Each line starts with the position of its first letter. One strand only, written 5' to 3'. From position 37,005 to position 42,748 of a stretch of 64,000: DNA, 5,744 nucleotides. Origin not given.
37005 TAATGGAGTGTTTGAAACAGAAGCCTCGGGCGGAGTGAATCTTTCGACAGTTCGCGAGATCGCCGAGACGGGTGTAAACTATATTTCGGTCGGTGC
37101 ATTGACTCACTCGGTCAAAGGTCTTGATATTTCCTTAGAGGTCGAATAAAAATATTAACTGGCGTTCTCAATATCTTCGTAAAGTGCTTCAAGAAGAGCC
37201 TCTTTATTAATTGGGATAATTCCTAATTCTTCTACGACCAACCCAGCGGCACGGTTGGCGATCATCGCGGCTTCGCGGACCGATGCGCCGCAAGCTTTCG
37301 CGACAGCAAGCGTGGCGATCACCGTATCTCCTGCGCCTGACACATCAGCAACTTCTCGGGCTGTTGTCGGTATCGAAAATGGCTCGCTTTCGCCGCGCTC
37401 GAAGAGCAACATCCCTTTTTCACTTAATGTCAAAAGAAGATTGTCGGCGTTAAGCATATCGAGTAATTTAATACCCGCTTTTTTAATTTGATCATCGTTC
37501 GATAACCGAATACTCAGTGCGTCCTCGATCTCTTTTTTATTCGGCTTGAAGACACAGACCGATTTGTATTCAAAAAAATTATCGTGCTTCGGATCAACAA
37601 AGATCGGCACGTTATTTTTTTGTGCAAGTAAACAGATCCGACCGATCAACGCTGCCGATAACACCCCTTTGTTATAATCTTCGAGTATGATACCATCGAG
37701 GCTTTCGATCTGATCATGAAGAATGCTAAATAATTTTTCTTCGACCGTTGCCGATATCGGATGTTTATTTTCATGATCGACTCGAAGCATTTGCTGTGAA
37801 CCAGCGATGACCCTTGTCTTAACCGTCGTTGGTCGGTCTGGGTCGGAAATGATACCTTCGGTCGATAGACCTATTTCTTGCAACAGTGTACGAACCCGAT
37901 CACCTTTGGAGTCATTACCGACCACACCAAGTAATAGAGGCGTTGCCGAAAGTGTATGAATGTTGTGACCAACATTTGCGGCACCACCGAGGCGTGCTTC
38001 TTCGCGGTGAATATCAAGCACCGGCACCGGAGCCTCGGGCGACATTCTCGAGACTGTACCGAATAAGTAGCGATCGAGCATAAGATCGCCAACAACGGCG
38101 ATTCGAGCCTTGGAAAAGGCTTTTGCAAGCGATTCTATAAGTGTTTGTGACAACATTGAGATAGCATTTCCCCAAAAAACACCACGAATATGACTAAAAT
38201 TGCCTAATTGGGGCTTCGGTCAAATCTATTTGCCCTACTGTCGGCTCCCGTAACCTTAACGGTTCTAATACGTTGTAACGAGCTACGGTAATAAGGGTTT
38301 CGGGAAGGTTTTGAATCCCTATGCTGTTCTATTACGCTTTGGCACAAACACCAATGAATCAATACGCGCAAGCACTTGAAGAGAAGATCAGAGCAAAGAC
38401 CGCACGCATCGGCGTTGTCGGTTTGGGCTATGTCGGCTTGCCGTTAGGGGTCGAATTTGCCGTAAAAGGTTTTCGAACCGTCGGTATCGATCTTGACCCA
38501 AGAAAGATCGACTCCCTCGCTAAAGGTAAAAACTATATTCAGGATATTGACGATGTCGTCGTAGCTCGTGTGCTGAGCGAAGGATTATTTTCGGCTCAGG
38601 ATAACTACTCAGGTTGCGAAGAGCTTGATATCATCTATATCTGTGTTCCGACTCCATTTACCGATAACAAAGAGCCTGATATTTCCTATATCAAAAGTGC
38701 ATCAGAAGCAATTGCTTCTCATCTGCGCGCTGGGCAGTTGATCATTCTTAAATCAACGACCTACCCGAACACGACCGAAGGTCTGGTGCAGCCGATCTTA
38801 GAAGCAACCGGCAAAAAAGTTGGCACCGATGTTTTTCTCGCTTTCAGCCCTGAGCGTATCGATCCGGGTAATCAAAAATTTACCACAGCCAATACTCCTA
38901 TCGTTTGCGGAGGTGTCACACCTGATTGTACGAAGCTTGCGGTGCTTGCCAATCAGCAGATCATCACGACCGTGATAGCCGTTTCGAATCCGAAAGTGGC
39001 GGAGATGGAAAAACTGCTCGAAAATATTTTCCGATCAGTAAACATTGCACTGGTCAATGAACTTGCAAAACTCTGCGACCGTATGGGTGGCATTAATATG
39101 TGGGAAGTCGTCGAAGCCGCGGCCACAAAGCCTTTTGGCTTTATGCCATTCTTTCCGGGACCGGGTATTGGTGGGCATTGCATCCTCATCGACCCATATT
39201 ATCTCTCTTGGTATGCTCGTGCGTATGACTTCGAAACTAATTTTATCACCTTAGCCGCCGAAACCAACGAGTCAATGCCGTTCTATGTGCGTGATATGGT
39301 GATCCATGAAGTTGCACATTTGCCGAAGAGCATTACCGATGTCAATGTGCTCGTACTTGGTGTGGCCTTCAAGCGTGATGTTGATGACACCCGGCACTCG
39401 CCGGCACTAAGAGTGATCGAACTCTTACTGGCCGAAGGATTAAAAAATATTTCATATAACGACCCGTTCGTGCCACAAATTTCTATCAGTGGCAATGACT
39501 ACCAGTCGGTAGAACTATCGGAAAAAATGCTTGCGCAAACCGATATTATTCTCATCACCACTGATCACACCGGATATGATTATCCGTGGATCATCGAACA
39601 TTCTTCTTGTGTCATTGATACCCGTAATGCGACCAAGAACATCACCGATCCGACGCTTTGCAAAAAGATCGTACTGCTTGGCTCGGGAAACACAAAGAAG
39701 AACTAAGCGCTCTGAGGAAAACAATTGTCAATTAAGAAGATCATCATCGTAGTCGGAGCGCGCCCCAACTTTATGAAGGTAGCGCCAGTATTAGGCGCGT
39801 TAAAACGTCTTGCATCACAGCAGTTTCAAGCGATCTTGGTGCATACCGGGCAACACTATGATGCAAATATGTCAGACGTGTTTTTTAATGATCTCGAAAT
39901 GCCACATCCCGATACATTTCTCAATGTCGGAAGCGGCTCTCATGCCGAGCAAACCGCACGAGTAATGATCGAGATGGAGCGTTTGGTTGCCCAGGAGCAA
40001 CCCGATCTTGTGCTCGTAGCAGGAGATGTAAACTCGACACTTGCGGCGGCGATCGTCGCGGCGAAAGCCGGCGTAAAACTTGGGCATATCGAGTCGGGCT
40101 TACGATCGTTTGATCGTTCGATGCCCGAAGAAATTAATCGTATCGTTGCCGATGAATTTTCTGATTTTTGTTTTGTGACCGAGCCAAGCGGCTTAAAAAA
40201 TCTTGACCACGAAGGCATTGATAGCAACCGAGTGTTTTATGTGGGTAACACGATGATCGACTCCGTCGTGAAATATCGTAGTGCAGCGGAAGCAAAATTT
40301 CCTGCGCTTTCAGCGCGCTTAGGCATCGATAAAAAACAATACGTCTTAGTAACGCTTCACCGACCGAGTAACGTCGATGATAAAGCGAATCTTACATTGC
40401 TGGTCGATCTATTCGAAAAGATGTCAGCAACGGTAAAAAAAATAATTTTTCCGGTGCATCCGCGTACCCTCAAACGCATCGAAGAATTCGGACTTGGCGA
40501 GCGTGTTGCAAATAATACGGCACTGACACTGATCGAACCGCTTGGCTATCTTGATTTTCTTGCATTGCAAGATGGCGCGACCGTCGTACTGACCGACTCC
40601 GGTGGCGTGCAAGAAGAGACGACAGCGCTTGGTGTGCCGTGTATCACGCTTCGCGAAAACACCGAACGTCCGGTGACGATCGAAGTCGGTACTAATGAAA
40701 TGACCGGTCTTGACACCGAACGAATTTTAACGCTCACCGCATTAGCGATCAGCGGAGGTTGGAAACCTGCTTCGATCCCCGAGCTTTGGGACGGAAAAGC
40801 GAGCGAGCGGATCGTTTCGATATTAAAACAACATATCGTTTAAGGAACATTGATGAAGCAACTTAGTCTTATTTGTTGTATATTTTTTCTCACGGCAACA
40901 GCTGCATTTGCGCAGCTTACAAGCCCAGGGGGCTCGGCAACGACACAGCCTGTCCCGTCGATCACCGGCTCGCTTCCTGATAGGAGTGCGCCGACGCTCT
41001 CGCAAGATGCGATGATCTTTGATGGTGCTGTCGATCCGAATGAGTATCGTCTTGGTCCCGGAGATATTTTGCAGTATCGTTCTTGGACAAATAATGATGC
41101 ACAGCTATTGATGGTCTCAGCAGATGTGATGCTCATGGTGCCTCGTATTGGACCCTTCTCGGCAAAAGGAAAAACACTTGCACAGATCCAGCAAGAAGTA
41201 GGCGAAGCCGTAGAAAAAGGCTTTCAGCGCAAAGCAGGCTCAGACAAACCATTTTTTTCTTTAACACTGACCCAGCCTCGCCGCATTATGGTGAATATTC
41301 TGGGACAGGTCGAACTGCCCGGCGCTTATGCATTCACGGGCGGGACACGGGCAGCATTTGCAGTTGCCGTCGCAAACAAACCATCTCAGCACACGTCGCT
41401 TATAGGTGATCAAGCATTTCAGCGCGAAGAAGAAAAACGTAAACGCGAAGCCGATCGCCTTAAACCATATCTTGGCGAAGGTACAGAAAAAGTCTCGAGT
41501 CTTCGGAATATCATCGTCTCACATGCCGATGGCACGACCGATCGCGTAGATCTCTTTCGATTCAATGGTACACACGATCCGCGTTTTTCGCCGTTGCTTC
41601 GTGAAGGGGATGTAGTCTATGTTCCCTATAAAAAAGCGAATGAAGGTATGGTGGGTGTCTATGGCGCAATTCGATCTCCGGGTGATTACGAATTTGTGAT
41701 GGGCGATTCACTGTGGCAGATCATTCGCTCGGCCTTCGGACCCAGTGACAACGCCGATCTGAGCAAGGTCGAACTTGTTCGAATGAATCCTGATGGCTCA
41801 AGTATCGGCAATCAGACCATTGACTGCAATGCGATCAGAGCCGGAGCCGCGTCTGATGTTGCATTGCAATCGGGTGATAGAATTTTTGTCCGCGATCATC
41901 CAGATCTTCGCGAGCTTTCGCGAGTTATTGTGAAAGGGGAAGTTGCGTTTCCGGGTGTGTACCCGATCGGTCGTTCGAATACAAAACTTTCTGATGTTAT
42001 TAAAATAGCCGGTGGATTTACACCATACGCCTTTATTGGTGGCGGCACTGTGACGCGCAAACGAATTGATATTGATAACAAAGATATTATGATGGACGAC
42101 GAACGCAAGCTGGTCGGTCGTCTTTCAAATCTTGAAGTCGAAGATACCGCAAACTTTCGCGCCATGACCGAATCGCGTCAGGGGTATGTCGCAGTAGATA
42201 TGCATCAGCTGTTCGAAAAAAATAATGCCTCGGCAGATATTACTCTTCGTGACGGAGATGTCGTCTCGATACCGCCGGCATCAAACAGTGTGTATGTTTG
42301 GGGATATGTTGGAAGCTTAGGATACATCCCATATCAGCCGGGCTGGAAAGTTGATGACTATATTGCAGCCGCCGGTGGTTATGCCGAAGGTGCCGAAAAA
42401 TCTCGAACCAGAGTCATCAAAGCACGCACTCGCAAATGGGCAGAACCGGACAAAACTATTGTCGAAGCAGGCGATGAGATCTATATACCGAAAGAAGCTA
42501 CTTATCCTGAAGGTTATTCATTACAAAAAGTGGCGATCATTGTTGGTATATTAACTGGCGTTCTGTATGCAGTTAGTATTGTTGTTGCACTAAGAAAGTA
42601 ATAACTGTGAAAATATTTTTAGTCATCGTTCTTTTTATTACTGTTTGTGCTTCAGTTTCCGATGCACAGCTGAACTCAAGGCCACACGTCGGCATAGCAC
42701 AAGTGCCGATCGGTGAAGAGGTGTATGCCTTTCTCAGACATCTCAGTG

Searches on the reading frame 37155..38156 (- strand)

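Call 5: search_protein_families(library=pfam, proteins=[window:37155-38156:-], max_evalue=0.01)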
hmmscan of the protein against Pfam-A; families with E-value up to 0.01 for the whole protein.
window:37155-38156:- (333 aa): 2 families
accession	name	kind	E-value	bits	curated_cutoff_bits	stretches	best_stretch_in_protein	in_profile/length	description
PF00294.29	PfkB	-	8.3e-35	121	25.8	1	17-315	2-297/302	pfkB family carbohydrate kinase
PF08543.17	Phos_pyr_kin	-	0.0014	18.5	27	1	200-301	120-225/246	Phosphomethylpyrimidine kinase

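Call 91: search_protein_families(library=ncbifam, proteins=[window:37155-38156:-], max_evalue=0.00001)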
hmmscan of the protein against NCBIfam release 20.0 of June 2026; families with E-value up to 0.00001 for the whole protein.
window:37155-38156:- (333 aa): 13 families
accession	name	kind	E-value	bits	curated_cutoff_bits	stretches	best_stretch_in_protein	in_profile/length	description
TIGR02198.1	rfaE_dom_I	equivalog_domain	7.7e-111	370.2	345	1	12-324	3-313/315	D-glycero-beta-D-manno-heptose-7-phosphate kinase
NF008454.0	PRK11316.1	equivalog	4.8e-83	279.4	521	1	12-327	6-314/475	bifunctional D-glycero-beta-D-manno-heptose-7-phosphate kinase/D-glycero-beta-D-manno-heptose 1-phosphate adenylyltransferase HldE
TIGR03828.1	pfkB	equivalog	3.9e-18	65.5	292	1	60-313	39-287/305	1-phosphofructokinase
TIGR03168.1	1-PFK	subfamily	6.1e-18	64.8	216.4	1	57-312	35-286/305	hexose kinase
TIGR02152.1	D_ribokin_bact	equivalog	8.9e-18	64.6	299.65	1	57-312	35-285/298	ribokinase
NF008353.0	PRK11142.1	equivalog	1.3e-11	44.6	341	1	70-312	53-288/307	ribokinase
NF007355.0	PRK09850.1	equivalog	9.2e-10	38.1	540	1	59-301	43-280/313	pseudouridine kinase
TIGR04382.1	myo_inos_iolC_N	equivalog_domain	9.6e-10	38.2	300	0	226-312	209-294/309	5-dehydro-2-deoxygluconokinase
NF041134.1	R1P_kin_Thcocales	equivalog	5.4e-09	35.9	500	0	208-312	162-267/291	ADP-dependent ribose-1-phosphate kinase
NF041320.1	pfkB_Halo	equivalog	6.1e-09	35.7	400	1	58-312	39-281/302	1-phosphofructokinase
NF006957.1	PRK09434.1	equivalog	4.2e-08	33.1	450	0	218-296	193-269/302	fructokinase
NF053626.1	RibKinHalex1628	equivalog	5.7e-08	32.6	330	1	55-120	37-102/293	ATP-dependent ribose-1-phosphate kinase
NF007416.0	PRK09954.1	equivalog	4e-07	29.3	561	1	57-305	94-337/362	sugar kinase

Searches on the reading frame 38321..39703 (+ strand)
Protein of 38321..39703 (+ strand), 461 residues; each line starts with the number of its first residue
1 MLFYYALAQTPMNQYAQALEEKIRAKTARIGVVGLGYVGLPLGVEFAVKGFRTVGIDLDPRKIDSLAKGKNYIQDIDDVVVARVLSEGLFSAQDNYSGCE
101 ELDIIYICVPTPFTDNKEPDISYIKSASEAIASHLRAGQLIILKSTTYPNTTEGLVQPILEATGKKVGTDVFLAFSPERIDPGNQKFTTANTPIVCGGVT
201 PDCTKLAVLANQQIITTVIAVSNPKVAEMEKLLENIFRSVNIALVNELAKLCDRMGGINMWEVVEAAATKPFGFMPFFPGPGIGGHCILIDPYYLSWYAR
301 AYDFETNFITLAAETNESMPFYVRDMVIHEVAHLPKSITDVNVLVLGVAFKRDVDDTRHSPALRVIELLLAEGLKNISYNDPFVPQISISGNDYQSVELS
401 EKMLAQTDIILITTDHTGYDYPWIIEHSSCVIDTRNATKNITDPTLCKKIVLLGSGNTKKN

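Call 5: search_protein_families(library=pfam, proteins=[window:38321-39703:+], max_evalue=0.01)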
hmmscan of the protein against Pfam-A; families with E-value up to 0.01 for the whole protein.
window:38321-39703:+ (461 aa): 4 families
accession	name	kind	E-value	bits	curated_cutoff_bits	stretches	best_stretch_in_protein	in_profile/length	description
PF03721.20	UDPG_MGDP_dh_N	-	3e-44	151.3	27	1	29-205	2-181/187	UDP-glucose/GDP-mannose dehydrogenase family, NAD binding domain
PF00984.24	UDPG_MGDP_dh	-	6.6e-29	100.3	25.4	1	226-317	2-93/94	UDP-glucose/GDP-mannose dehydrogenase family, central domain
PF03720.21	UDPG_MGDP_dh_C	-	2.1e-20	73.4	30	1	344-439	1-102/103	UDP-glucose/GDP-mannose dehydrogenase family, UDP binding domain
PF03446.21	NAD_binding_2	-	1.2e-07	32.3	21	1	29-159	1-107/161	NAD binding domain of 6-phosphogluconate dehydrogenase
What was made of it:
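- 38321..39706 (+): Nucleotide-sugar 6-dehydrogenase (UDP-ManNAc/UDP-GlcNAc dehydrogenase-like); first gene of the locus. The three UDPG_MGDP_dh domains are present (call 5).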

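Call 28: search_protein_families(library=ncbifam, proteins=[window:38321-39703:+], max_evalue=0.00001)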
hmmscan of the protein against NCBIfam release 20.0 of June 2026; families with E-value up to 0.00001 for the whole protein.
window:38321-39703:+ (461 aa): 7 families
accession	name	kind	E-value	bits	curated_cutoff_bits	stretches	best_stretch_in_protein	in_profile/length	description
TIGR03026.1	NDP-sugDHase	subfamily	2.2e-115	385.7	189.8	1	29-436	2-413/413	nucleotide sugar dehydrogenase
NF008286.0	PRK11064.1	equivalog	6.4e-75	252.3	459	1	28-421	4-401/420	UDP-N-acetyl-D-mannosamine dehydrogenase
NF040825.1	UDPMaNacDH_Arch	equivalog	1.4e-74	251.5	750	1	29-419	2-377/418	UDP-N-acetyl-D-mannosamine dehydrogenase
NF011729.0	PRK15182.1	equivalog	2.3e-55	188.1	592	1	28-418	7-390/425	Vi polysaccharide biosynthesis UDP-N-acetylglucosamine C-6 dehydrogenase TviB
NF041297.1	UDPGDh_AglM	equivalog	3.4e-42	144.9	670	1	29-419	2-395/429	UDP-glucose 6-dehydrogenase AglM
NF047673.2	TeichurnBiosyTuaD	equivalog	2.7e-41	142.1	700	1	29-416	3-387/439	UDP-glucose 6-dehydrogenase TuaD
NF011631.0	PRK15057.1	equivalog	3.1e-08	33.2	757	1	29-380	2-336/388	UDP-glucose 6-dehydrogenase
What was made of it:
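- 38321..39706 (+): The closest equivalog is UDP-ManNAc dehydrogenase at 252 bits, below its cut-off (call 28).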

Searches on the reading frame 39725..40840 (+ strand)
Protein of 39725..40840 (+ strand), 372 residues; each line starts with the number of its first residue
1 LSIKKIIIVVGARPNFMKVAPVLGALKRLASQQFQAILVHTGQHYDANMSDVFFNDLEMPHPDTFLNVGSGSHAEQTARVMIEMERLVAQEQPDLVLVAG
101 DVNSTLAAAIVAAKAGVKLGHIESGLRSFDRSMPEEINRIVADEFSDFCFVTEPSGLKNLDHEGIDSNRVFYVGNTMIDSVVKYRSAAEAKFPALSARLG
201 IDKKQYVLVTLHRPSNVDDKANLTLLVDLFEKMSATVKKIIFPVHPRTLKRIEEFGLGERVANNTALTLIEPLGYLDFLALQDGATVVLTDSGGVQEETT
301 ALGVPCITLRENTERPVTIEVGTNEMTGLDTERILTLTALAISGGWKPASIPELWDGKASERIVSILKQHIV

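Call 5: search_protein_families(library=pfam, proteins=[window:39725-40840:+], max_evalue=0.01)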
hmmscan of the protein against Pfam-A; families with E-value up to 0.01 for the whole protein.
window:39725-40840:+ (372 aa): 1 family
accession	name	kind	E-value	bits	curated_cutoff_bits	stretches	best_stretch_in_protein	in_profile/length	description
PF02350.25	Epimerase_2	-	1.2e-102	343.8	30.6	1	31-368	6-347/347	UDP-N-acetylglucosamine 2-epimerase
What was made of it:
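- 39725..40843 (+): Non-hydrolysing UDP-GlcNAc 2-epimerase (WecB/WbpI type). Epimerase_2 343.8 bits (call 5).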

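Call 28: search_protein_families(library=ncbifam, proteins=[window:39725-40840:+], max_evalue=0.00001)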
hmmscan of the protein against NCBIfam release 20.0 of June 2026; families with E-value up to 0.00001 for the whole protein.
window:39725-40840:+ (372 aa): 2 families
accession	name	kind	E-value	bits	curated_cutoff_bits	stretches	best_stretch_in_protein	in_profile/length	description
TIGR00236.1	wecB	equivalog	6.6e-97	324.9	210.15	1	5-370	2-365/366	non-hydrolyzing UDP-N-acetylglucosamine 2-epimerase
TIGR03568.1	NeuC_NnaA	equivalog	2e-23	82.8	235.9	1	4-308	1-305/365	UDP-N-acetylglucosamine 2-epimerase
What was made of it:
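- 39725..40843 (+): TIGR00236 wecB scores 324.9 bits, above its cut-off of 210 (call 28).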

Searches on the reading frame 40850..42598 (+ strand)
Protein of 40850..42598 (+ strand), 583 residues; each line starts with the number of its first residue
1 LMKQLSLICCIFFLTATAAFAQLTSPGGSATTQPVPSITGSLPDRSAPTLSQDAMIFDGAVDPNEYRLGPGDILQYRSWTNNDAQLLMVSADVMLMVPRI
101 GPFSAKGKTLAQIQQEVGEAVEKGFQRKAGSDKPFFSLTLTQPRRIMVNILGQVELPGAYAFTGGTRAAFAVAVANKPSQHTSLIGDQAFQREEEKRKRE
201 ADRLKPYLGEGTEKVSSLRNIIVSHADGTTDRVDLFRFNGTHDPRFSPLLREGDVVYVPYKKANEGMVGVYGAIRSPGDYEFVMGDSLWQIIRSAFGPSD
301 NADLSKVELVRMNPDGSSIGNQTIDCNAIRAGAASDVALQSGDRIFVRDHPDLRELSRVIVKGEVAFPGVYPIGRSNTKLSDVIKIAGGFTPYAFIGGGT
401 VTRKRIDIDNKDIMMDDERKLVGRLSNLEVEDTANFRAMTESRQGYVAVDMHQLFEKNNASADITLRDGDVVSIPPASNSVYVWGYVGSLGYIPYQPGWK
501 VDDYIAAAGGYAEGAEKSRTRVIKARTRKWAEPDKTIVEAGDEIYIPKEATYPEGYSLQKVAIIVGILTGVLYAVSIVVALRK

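Call 5: search_protein_families(library=pfam, proteins=[window:40850-42598:+], max_evalue=0.01)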
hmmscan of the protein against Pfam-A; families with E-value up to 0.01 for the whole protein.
window:40850-42598:+ (583 aa): 4 families
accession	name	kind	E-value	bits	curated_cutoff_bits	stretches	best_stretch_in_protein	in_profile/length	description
PF10531.15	SLBB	-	9.7e-21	73.8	27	3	359-392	2-34/55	SLBB domain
PF22461.2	SLBB_2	-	3.1e-20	72.5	27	2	358-473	2-78/79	SLBB domain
PF02563.21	Poly_export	-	6.7e-13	49.1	28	1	62-125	3-66/77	Polysaccharide biosynthesis/export protein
PF08007.18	JmjC_2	-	0.002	18.1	22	0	243-263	83-103/127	JmjC domain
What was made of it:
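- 40850..42601 (+): Outer-membrane polysaccharide export (OPX/Wza-like) protein. Poly_export plus three SLBB stretches (call 5).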

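Call 28: search_protein_families(library=ncbifam, proteins=[window:40850-42598:+], max_evalue=0.00001)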
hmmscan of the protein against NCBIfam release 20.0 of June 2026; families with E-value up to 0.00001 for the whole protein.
window:40850-42598:+ (583 aa): 5 families
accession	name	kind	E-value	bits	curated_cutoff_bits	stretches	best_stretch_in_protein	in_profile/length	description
TIGR03028.1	EpsE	equivalog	2.3e-23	82.7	262.65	1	65-183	1-116/239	polysaccharide export protein EpsE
TIGR03027.2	pepcterm_export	equivalog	9.7e-19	67.7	180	1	65-349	2-166/169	XrtA/PEP-CTERM system exopolysaccharide export protein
NF041843.1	EpsY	equivalog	3.2e-10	39.6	320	0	64-175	51-157/211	exopolysaccharide export protein EpsY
NF011658.0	PRK15078.1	subfamily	5.7e-09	35.2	333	0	46-123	65-154/380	polysaccharide export protein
NF045978.1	ComEA_MAG0490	equivalog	7.1e-06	25.9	98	0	262-317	37-91/162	MAG0490 family ComEA-like DNA-binding protein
